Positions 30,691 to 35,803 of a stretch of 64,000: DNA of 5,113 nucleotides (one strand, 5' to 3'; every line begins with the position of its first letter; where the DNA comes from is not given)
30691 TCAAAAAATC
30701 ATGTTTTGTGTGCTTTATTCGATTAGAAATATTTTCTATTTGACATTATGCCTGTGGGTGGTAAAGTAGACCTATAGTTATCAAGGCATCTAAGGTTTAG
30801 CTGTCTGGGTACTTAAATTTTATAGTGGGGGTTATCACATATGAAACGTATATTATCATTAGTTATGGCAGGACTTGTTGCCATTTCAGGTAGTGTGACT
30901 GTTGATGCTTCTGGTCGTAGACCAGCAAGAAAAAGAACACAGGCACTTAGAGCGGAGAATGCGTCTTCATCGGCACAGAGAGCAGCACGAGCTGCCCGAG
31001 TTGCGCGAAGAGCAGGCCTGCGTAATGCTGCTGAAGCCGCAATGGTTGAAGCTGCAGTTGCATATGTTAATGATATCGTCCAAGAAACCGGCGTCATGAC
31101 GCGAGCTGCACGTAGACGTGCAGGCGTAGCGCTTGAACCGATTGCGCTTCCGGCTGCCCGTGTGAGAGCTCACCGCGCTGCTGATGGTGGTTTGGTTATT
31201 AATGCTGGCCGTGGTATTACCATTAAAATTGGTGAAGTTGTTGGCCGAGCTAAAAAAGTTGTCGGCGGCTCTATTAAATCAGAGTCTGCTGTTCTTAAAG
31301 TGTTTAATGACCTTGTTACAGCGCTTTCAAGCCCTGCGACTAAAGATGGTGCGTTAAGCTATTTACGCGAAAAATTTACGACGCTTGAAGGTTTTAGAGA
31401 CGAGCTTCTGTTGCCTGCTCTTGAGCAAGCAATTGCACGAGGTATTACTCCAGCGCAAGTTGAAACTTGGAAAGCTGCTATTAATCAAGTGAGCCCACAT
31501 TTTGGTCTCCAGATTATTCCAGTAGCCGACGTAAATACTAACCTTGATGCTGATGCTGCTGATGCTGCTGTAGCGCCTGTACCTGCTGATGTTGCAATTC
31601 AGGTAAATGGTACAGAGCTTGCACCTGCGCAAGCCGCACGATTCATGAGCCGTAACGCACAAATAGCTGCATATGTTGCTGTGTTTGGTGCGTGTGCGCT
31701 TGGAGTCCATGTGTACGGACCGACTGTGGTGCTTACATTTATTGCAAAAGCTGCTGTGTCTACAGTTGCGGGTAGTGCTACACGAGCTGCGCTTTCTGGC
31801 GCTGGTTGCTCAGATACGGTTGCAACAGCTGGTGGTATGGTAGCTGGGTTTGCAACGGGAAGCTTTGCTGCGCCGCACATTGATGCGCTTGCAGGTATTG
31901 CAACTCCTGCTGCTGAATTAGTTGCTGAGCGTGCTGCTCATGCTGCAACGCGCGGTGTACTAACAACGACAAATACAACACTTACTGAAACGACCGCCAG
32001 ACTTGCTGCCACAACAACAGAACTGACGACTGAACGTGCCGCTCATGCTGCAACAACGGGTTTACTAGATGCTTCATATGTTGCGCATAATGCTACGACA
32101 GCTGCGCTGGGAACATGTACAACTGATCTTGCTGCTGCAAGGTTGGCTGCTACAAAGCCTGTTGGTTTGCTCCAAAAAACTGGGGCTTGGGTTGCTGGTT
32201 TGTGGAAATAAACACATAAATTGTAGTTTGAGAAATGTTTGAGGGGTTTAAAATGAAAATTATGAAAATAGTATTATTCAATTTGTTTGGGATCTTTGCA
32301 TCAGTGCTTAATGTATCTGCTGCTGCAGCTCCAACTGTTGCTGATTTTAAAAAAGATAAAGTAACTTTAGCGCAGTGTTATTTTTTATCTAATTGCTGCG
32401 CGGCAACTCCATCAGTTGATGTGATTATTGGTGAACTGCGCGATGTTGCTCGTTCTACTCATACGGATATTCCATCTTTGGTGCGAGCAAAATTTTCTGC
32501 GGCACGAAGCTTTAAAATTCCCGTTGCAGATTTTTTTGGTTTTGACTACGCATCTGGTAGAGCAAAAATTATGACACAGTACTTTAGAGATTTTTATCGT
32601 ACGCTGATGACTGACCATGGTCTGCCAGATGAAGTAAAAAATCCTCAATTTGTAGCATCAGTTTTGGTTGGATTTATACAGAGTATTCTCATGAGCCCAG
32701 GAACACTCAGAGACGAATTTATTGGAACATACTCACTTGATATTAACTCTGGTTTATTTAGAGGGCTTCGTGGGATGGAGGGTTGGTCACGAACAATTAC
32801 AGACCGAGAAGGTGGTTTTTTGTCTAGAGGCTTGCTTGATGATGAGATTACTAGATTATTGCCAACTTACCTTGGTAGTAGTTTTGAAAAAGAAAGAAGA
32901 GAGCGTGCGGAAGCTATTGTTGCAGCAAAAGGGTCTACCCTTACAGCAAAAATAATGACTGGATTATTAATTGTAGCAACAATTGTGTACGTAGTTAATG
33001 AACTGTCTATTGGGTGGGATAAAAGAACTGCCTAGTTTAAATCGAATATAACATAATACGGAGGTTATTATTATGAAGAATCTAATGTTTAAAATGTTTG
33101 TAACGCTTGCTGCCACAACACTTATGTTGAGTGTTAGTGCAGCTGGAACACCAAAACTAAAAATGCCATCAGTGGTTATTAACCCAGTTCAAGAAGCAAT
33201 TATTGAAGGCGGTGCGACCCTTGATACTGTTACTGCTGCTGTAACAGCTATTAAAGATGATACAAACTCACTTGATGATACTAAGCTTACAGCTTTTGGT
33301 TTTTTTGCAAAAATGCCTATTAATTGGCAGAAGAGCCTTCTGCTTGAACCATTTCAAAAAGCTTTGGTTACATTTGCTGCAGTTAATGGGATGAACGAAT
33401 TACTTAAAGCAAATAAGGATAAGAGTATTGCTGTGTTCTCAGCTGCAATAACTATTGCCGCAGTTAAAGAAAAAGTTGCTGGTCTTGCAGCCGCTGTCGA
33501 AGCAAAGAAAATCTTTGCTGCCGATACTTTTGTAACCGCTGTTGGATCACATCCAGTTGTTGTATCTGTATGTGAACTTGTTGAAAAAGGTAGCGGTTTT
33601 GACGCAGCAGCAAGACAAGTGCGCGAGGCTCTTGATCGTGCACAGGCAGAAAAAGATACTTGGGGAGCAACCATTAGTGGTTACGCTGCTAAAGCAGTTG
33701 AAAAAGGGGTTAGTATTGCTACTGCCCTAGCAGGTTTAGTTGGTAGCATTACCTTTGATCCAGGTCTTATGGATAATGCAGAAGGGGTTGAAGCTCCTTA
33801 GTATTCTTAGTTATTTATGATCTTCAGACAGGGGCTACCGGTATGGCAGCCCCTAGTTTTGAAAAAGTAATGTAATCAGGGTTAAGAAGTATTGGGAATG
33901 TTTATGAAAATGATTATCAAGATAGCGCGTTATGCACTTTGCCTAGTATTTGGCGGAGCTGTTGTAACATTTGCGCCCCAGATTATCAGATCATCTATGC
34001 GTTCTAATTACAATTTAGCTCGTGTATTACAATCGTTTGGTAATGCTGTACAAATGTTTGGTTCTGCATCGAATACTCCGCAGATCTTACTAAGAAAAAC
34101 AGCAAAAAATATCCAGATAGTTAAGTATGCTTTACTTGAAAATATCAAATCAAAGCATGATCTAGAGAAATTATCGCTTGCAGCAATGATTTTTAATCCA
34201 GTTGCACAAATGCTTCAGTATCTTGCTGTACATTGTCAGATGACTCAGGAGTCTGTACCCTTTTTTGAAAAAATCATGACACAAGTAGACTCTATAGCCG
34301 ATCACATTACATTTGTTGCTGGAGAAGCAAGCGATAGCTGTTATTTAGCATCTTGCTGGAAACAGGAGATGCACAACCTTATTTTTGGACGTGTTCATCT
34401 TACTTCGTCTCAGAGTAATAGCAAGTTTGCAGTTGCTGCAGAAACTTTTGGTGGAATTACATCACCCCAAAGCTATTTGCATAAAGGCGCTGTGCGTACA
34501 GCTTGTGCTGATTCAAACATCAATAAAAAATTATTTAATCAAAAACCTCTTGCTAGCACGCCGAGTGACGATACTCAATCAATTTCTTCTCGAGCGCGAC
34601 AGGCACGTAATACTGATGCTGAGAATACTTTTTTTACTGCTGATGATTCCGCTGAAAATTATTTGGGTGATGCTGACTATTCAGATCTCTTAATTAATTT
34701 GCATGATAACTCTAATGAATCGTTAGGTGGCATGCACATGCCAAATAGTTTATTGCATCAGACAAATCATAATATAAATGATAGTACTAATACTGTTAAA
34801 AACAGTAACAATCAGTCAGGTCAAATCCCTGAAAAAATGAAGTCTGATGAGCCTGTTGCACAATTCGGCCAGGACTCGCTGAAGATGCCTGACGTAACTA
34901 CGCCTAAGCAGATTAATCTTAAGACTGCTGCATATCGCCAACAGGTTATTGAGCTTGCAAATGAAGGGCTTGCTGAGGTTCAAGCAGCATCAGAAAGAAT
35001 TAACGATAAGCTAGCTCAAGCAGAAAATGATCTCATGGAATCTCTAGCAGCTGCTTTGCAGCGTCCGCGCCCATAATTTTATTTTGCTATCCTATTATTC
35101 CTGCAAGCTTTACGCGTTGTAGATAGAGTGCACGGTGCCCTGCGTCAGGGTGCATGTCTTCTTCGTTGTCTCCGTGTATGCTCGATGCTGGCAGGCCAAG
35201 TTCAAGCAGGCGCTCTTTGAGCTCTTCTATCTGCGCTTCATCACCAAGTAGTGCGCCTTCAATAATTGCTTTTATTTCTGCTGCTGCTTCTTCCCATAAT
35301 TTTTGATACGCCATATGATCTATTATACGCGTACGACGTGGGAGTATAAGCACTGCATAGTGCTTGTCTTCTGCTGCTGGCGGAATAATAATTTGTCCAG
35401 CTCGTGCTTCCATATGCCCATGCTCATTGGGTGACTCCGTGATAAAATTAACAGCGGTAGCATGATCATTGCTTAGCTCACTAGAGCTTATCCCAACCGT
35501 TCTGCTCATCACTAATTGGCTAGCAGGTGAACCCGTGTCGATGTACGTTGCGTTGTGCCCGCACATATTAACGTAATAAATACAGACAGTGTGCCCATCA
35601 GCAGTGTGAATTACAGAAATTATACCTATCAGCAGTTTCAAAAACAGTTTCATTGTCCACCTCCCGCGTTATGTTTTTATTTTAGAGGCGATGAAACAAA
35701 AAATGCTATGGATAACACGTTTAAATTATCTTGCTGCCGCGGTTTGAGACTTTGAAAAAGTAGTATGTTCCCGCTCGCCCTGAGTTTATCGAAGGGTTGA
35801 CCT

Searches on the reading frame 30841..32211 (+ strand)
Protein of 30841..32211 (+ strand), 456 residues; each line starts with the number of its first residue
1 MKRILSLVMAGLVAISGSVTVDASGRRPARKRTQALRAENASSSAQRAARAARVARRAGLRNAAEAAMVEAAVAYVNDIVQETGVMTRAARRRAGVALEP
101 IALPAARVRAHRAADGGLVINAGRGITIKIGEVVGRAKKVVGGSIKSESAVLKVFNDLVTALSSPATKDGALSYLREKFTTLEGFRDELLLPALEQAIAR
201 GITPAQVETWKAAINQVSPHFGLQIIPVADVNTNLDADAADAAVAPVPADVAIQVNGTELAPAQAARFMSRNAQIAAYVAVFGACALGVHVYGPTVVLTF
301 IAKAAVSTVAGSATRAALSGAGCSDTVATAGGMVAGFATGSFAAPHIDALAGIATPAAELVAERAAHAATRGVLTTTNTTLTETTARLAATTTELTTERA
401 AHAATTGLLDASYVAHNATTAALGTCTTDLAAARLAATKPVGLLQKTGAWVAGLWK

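Call 3: search_protein_families(library=pfam, proteins=[window:30841-32211:+], max_evalue=1)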
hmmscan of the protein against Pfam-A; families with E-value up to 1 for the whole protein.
window:30841-32211:+ (456 aa): 0 families

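Call 4: search_protein_families(library=ncbifam, proteins=[window:30841-32211:+], max_evalue=1)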
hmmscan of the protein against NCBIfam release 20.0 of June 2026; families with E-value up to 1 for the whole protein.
window:30841-32211:+ (456 aa): 0 families

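Call 23: search_protein_families(library=phrogs, proteins=[window:30841-32211:+], max_evalue=0.1)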
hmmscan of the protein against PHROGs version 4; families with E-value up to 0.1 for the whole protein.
window:30841-32211:+ (456 aa): 1 family
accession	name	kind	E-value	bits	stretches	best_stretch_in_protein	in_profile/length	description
phrog_33336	-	unknown function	0.026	15.9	1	360-391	77-108/136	-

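Call 24: search_protein_families(library=padloc, proteins=[window:30841-32211:+], max_evalue=0.1)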
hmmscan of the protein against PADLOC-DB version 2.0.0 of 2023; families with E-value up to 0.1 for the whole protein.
window:30841-32211:+ (456 aa): 0 families

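Call 40: predict_structure(protein=window:30841-32211:+)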
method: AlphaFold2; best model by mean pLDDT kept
length: 456 residues; sequences in the alignment: 1
mean_pLDDT: 45.7   pTM: 0.20
mean pLDDT of the five models: 45.7, 42.4, 41.0, 35.4, 31.6
residues with pLDDT >= 90: 0; 70-90: 46; 50-70: 98; < 50: 312
segments of 3 or more residues with pLDDT < 50: 15-23, 25-28, 63-65, 79-81, 84-91, 95-256, 258-260, 262-362, 435-437, 439-441, 443-445
pLDDT, mean of each block of 10 residues (from residue 1): 67 47 46 58 62 58 52 54 47 41 25 28 27 27 32 45 42 45 38 42 41 36 26 29 29 39 42 38 35 36 38 34 35 38 38 40 51 67 78 80 74 76 66 50 52 53
secondary structure, 60 per line:
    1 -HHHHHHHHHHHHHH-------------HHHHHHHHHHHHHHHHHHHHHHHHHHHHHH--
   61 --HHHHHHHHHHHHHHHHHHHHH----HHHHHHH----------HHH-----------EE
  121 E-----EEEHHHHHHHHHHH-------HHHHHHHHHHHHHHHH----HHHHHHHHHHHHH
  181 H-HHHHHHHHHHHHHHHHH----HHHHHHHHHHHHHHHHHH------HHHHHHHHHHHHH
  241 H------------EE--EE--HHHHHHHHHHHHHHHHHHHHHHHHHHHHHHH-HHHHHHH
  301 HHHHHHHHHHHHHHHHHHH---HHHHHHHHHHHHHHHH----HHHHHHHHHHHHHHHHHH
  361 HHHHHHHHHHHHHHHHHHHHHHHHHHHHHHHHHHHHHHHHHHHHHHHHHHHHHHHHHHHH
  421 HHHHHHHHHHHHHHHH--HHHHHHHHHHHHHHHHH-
elements in order: H2-15 H29-58 H63-83 H88-94 E119-121 E127-129 H130-140 H148-163 H168-181 H183-199 H204-221 H228-241 H262-292 H294-319 H323-338 H343-436 H439-455

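Call 57: find_related_loci(query=window:30841-32211:+, collection=metagenome_contigs, flank=10000)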
Query window:30841-32211:+ (456 aa) in metagenome_contigs; peptide patterns used: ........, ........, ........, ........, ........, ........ (x = any residue, [..] = any of these).
405 stretches matched a pattern, but none encodes a relative of the query by tblastn (E <= 1e-3).

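Call 76: search_solved_structures(query=window:30841-32211:+, max_evalue=1)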
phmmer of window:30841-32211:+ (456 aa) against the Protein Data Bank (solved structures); distinct sequences matched with E-value up to 1: 0.

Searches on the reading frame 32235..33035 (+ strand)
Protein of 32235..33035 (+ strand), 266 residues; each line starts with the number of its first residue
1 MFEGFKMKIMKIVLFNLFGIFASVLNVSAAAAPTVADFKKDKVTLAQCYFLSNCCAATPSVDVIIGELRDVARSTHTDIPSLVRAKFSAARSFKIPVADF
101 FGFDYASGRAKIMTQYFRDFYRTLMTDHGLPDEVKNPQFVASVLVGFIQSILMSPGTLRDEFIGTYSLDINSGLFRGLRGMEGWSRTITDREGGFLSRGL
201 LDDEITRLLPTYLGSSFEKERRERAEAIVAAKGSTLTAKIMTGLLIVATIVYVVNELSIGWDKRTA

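Call 3: search_protein_families(library=pfam, proteins=[window:32235-33035:+], max_evalue=1)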
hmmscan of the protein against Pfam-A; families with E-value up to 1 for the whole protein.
window:32235-33035:+ (266 aa): 0 families

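Call 4: search_protein_families(library=ncbifam, proteins=[window:32235-33035:+], max_evalue=1)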
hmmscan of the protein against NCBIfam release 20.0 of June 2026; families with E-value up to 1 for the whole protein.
window:32235-33035:+ (266 aa): 0 families

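Call 23: search_protein_families(library=phrogs, proteins=[window:32235-33035:+], max_evalue=0.1)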
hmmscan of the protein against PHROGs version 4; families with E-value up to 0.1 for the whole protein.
window:32235-33035:+ (266 aa): 0 families

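Call 24: search_protein_families(library=padloc, proteins=[window:32235-33035:+], max_evalue=0.1)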
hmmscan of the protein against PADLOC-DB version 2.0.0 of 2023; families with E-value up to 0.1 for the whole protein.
window:32235-33035:+ (266 aa): 0 families

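Call 74: search_solved_structures(query=A2, max_evalue=1)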
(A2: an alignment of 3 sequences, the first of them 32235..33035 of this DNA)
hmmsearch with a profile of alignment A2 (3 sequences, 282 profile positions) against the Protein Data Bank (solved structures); distinct sequences matched with E-value up to 1: 0.

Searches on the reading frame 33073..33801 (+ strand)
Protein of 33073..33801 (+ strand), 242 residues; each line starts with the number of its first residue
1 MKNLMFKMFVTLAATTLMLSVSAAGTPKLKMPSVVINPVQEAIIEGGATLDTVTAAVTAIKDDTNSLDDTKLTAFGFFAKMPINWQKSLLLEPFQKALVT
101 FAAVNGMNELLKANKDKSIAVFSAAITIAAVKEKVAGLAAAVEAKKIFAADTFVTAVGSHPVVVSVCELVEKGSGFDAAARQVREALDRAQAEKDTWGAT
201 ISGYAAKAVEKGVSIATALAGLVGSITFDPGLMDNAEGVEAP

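Call 3: search_protein_families(library=pfam, proteins=[window:33073-33801:+], max_evalue=1)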
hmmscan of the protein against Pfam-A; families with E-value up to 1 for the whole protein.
window:33073-33801:+ (242 aa): 1 family
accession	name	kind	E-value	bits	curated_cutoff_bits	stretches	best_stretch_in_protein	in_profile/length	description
PF07848.18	PaaX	-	0.047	14.4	24.8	1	153-192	10-49/70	PaaX-like protein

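Call 4: search_protein_families(library=ncbifam, proteins=[window:33073-33801:+], max_evalue=1)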
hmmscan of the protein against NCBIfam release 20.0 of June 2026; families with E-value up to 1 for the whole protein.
window:33073-33801:+ (242 aa): 1 family
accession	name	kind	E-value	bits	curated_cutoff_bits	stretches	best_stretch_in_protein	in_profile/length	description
TIGR00762.1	DegV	domain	0.32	10.2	99.7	1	124-190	86-152/276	DegV family EDD domain-containing protein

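Call 23: search_protein_families(library=phrogs, proteins=[window:33073-33801:+], max_evalue=0.1)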
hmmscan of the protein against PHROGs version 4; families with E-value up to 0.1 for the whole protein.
window:33073-33801:+ (242 aa): 2 families
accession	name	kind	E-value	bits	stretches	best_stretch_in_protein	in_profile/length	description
phrog_36592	-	unknown function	2.5e-05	24.7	1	120-222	39-144/344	-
phrog_26412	-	unknown function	0.022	16.2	1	154-203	26-74/77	-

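Call 24: search_protein_families(library=padloc, proteins=[window:33073-33801:+], max_evalue=0.1)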
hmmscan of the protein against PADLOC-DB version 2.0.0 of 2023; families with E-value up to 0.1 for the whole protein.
window:33073-33801:+ (242 aa): 0 families

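Call 77: search_solved_structures(query=window:33073-33801:+, max_evalue=1)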
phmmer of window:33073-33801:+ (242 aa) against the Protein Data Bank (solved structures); distinct sequences matched with E-value up to 1: 0.

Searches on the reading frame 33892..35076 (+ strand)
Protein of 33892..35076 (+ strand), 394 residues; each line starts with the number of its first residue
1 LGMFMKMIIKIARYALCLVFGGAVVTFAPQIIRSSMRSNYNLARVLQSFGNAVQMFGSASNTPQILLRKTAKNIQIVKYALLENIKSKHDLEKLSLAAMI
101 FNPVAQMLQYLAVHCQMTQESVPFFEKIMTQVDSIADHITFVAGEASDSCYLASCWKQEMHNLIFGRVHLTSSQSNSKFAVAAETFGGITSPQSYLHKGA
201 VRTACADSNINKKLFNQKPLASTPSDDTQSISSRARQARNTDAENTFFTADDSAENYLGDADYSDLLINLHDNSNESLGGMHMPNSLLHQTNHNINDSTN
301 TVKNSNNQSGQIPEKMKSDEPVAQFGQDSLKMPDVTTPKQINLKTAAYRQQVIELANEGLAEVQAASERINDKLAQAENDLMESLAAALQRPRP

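Call 3: search_protein_families(library=pfam, proteins=[window:33892-35076:+], max_evalue=1)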
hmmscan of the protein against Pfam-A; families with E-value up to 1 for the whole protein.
window:33892-35076:+ (394 aa): 1 family
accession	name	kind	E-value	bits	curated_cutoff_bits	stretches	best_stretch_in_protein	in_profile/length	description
PF13448.11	DUF4114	-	0.046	15.1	27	1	207-270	23-82/85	Domain of unknown function (DUF4114)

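Call 4: search_protein_families(library=ncbifam, proteins=[window:33892-35076:+], max_evalue=1)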
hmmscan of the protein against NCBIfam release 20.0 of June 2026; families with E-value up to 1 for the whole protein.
window:33892-35076:+ (394 aa): 0 families

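Call 23: search_protein_families(library=phrogs, proteins=[window:33892-35076:+], max_evalue=0.1)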
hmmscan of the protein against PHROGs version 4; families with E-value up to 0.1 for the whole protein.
window:33892-35076:+ (394 aa): 1 family
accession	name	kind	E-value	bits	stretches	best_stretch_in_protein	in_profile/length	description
phrog_27167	-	unknown function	0.0047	18.1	0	88-127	20-59/84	-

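Call 24: search_protein_families(library=padloc, proteins=[window:33892-35076:+], max_evalue=0.1)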
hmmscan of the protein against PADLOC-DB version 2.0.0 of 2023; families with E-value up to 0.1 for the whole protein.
window:33892-35076:+ (394 aa): 0 families

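Call 29: find_homologous_proteins(query=A1, max_evalue=0.01)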
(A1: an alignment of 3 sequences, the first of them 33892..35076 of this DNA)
Query A1 (3 sequences) (394 aa, profile of the alignment): 2 proteins with E <= 0.01 among 8000 candidates.
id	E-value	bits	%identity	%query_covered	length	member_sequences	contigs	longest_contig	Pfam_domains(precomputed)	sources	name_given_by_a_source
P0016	2.4e-147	509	100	99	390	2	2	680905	-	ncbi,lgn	-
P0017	1.8e-135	470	23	20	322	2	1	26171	-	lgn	-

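Call 58: find_related_loci(query=A1, collection=metagenome_contigs, flank=8000)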
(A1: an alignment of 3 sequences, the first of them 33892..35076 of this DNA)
Query A1 (394 aa) in metagenome_contigs; peptide patterns used: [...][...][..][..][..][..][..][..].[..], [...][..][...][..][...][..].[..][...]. (x = any residue, [..] = any of these).
292 stretches matched a pattern, but none encodes a relative of the query by tblastn (E <= 1e-3).

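Call 73: search_solved_structures(query=A1, max_evalue=1)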
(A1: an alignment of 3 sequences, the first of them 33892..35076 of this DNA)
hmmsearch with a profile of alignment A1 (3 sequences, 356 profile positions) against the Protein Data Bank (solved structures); distinct sequences matched with E-value up to 1: 2.
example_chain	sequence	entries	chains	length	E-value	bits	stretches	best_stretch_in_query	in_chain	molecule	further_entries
8cws_B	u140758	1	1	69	0.23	13.8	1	91-139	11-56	F4132-2 Chain B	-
8cwy_B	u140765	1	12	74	0.23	13.8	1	90-139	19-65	T32-15-2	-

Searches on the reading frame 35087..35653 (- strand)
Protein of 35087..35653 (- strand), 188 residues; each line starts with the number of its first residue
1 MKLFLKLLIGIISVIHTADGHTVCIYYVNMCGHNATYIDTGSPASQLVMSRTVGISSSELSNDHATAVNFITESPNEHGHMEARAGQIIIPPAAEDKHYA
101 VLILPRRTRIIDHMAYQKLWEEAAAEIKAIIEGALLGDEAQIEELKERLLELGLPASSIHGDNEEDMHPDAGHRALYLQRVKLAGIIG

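Call 3: search_protein_families(library=pfam, proteins=[window:35087-35653:-], max_evalue=1)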
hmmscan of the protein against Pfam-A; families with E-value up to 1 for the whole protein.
window:35087-35653:- (188 aa): 1 family
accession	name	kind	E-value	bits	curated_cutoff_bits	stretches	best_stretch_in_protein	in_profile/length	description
PF04871.18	Uso1_p115_C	-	0.13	13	28.4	1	136-166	83-115/121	Uso1 / p115 like vesicle tethering protein, C terminal region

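Call 4: search_protein_families(library=ncbifam, proteins=[window:35087-35653:-], max_evalue=1)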
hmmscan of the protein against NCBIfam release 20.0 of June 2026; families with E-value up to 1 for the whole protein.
window:35087-35653:- (188 aa): 0 families

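Call 23: search_protein_families(library=phrogs, proteins=[window:35087-35653:-], max_evalue=0.1)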
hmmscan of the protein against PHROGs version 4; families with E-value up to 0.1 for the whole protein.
window:35087-35653:- (188 aa): 0 families

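Call 24: search_protein_families(library=padloc, proteins=[window:35087-35653:-], max_evalue=0.1)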
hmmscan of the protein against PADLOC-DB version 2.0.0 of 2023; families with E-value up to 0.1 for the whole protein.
window:35087-35653:- (188 aa): 0 families

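Call 44: find_homologous_proteins(query=A3, max_evalue=0.01)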
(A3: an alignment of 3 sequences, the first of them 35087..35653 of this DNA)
Query A3 (3 sequences) (188 aa, profile of the alignment): 3 proteins with E <= 0.01 among 1825 candidates.
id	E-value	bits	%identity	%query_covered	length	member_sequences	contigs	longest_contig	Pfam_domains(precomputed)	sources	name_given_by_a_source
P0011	1.8e-116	405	95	100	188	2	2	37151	-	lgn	-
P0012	3.8e-50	188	39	57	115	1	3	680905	-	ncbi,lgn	-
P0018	2.8e-46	176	39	57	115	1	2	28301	-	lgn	-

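Call 45: find_encoding_contigs(protein=P0018, flank=10000, max_places=3)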
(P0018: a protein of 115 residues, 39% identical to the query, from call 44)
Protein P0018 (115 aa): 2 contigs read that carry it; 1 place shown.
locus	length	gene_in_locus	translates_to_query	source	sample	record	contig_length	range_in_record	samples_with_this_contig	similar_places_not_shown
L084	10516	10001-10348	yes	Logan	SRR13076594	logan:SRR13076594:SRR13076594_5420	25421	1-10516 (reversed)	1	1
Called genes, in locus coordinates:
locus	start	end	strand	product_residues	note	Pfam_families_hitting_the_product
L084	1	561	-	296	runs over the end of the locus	PF02504:FA_synthesis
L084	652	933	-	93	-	PF01783:Ribosomal_L32p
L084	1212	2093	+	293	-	PF00889:EF_TS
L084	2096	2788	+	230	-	PF00696:AA_kinase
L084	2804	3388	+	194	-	PF01765:RRF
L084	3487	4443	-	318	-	PF01699:Na_Ca_ex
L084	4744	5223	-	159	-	-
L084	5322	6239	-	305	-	PF12796:Ank_2, PF00023:Ank (faint)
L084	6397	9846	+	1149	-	PF02811:PHP, PF07733:DNA_pol3_alpha, PF17657:DNA_pol3_finger, PF14579:HHH_6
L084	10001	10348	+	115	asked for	-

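Call 75: search_solved_structures(query=A3, max_evalue=1)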
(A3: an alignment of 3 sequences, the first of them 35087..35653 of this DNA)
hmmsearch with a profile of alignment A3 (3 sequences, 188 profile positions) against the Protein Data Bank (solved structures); distinct sequences matched with E-value up to 1: 0.
